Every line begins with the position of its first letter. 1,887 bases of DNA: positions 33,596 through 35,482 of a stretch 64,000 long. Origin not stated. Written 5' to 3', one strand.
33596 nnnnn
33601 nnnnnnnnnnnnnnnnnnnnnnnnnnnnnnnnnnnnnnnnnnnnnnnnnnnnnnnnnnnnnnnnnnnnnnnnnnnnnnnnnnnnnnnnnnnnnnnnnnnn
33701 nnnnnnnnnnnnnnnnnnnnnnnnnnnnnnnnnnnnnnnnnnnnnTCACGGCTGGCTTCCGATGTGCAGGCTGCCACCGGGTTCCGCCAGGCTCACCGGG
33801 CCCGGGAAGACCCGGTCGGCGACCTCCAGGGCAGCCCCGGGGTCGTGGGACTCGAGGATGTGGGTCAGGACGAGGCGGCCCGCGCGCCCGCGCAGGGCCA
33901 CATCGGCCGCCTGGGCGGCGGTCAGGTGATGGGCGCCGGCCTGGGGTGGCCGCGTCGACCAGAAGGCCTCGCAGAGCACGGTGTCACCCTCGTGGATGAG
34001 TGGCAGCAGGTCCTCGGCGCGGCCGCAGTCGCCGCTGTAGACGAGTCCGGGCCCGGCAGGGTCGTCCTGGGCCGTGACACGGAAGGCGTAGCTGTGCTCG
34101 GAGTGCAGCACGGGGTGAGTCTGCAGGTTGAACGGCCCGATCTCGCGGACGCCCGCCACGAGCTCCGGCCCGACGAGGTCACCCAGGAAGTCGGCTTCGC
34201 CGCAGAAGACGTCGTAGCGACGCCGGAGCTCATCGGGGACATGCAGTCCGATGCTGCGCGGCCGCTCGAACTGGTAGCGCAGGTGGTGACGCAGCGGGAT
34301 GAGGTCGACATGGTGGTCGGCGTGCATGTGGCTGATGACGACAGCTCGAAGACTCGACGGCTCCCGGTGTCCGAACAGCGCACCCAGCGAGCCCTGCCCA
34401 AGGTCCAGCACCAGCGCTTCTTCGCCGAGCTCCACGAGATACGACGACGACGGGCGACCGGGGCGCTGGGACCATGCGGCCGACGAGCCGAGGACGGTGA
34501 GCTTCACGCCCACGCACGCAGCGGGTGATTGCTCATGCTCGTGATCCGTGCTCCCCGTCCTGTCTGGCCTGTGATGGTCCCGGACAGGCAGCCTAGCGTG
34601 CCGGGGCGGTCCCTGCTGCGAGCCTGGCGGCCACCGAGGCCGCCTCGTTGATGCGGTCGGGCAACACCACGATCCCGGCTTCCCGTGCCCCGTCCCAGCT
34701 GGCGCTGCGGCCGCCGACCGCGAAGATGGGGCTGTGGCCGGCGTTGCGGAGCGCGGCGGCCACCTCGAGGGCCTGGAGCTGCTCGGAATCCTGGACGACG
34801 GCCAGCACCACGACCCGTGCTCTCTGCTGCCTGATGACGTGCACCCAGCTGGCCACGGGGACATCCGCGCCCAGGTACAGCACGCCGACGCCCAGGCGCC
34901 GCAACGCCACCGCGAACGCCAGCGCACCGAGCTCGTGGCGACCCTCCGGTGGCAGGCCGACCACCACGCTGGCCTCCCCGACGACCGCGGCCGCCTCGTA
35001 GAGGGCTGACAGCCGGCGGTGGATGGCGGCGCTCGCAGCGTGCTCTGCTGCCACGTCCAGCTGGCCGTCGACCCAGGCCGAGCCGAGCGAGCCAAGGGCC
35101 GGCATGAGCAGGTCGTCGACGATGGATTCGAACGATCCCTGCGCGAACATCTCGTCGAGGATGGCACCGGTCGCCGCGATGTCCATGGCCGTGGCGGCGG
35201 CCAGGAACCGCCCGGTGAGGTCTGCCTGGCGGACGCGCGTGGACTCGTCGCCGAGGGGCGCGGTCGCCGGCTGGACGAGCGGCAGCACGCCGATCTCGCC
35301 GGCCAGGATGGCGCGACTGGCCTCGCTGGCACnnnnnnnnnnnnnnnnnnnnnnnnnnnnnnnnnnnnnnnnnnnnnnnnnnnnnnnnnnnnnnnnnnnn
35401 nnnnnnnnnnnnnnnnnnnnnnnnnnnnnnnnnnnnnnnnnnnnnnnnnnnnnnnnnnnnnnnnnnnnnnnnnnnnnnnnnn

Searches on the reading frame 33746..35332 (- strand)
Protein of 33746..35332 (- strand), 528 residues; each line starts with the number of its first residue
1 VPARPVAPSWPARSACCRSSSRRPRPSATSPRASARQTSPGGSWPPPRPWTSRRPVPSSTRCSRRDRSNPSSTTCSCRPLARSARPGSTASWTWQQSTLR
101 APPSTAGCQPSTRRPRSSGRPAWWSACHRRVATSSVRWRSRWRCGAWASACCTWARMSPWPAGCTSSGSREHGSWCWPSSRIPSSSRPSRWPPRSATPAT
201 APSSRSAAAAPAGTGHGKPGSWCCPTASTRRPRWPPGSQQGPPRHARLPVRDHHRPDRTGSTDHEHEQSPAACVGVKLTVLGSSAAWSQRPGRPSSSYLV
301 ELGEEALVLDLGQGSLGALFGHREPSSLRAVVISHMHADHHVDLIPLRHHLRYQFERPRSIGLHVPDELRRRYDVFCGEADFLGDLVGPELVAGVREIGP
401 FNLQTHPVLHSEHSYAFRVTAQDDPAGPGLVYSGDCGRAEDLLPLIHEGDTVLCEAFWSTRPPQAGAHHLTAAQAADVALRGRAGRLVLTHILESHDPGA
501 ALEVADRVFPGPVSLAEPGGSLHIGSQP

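Call 69: search_protein_families(library=pfam, proteins=[window:33746-35332:-], max_evalue=0.0001)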
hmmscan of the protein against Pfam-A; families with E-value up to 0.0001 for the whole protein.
window:33746-35332:- (528 aa): 2 families
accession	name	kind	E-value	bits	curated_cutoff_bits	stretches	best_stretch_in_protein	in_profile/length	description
PF12706.13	Lactamase_B_2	-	6.3e-13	49.2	27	1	323-492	26-200/200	Beta-lactamase superfamily domain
PF00753.33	Lactamase_B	-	1.1e-07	32.4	22.7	1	291-415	2-135/196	Metallo-beta-lactamase superfamily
